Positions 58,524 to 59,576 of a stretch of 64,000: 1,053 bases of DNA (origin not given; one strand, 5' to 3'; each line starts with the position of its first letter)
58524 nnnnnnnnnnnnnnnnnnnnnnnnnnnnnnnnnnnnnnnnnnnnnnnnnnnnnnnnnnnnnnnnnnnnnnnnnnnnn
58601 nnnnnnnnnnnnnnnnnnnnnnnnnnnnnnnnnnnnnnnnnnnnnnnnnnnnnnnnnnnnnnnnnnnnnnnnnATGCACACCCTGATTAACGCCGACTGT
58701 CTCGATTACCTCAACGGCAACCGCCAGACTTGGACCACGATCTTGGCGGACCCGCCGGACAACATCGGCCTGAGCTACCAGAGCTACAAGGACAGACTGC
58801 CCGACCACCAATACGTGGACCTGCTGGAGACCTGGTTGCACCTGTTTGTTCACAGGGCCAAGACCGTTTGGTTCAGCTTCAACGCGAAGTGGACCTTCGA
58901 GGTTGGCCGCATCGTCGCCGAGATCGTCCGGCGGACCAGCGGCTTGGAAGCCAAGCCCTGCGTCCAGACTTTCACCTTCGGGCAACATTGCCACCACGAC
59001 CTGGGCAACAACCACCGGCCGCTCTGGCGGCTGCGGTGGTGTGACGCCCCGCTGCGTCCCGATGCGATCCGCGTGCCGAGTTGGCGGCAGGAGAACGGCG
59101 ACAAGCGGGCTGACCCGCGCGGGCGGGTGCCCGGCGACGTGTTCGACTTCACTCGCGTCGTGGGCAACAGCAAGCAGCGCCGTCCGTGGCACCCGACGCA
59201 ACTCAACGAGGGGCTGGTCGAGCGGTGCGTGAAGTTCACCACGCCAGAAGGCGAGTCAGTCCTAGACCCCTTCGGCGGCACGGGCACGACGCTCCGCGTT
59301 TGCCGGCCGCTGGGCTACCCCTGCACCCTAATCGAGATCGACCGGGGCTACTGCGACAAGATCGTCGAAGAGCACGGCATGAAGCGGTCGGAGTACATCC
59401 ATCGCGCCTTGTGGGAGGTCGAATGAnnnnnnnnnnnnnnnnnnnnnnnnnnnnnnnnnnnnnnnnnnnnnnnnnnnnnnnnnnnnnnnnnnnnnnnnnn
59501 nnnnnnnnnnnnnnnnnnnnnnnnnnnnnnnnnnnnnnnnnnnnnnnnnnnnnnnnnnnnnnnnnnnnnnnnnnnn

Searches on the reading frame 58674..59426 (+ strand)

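Call 49: search_protein_families(library=phrogs, proteins=[window:58674-59426:+], max_evalue=0.0001)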
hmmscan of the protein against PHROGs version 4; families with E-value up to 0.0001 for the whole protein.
window:58674-59426:+ (250 aa): 4 families
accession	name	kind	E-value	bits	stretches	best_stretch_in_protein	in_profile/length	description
phrog_67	-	other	2.2e-24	87.5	1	1-232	123-341/743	DNA methyltransferase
phrog_498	-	other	1.6e-16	61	1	23-232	226-418/633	DNA methyltransferase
phrog_3008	-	other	7.6e-14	52.6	1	170-233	147-210/244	DNA methyltransferase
phrog_23085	-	unknown function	1.9e-06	28.6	1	155-233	27-104/138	-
